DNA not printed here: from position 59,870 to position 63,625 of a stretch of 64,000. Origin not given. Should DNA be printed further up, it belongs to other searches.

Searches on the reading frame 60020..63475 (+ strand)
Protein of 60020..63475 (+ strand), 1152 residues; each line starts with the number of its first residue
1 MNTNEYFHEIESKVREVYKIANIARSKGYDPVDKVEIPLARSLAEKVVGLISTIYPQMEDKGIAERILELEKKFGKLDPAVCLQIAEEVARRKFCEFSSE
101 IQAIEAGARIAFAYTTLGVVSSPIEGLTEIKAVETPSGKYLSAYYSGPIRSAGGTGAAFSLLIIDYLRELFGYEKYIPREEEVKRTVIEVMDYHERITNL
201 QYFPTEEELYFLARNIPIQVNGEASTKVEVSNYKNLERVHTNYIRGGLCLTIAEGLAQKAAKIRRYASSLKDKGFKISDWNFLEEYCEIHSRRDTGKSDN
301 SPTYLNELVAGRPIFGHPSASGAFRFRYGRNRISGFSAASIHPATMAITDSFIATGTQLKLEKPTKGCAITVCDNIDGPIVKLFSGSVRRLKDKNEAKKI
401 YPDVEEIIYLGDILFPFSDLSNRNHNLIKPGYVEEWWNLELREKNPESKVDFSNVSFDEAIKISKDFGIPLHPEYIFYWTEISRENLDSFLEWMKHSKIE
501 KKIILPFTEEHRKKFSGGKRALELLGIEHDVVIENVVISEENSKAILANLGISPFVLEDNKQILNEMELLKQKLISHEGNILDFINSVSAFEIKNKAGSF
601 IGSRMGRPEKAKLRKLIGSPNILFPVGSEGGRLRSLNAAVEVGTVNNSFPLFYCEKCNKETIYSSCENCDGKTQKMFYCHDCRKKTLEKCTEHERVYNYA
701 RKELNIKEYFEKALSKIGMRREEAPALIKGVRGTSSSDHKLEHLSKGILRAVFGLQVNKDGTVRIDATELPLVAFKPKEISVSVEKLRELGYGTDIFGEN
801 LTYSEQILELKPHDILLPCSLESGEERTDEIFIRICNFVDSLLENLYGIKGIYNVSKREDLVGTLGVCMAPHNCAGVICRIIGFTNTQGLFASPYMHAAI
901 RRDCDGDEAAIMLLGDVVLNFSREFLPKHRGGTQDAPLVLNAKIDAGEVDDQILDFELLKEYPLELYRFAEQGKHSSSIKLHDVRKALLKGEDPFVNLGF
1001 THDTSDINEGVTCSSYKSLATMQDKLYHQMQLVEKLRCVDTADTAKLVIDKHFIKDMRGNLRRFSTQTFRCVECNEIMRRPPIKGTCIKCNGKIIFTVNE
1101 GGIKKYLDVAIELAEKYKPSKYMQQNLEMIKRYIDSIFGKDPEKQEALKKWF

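Call 22: search_protein_families(library=ncbifam, proteins=[window:60020-63475:+], max_evalue=1e-8)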
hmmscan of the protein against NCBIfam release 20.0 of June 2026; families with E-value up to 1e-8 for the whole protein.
window:60020-63475:+ (1152 aa): 4 families
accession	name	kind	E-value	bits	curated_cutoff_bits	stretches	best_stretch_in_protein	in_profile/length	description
NF003103.0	PRK04023.1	equivalog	0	1259.6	1269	1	3-1152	8-1125/1125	DNA polymerase II large subunit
NF011302.0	PRK14714.1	equivalog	0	1122.7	1791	3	298-904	318-932/1350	DNA-directed DNA polymerase II large subunit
TIGR00354.1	polC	equivalog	0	1093.4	702.15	1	3-1149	3-1094/1096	DNA polymerase II large subunit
NF011303.0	PRK14715.1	equivalog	8.2e-301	1001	1585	3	302-904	324-896/1627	DNA-directed DNA polymerase II large subunit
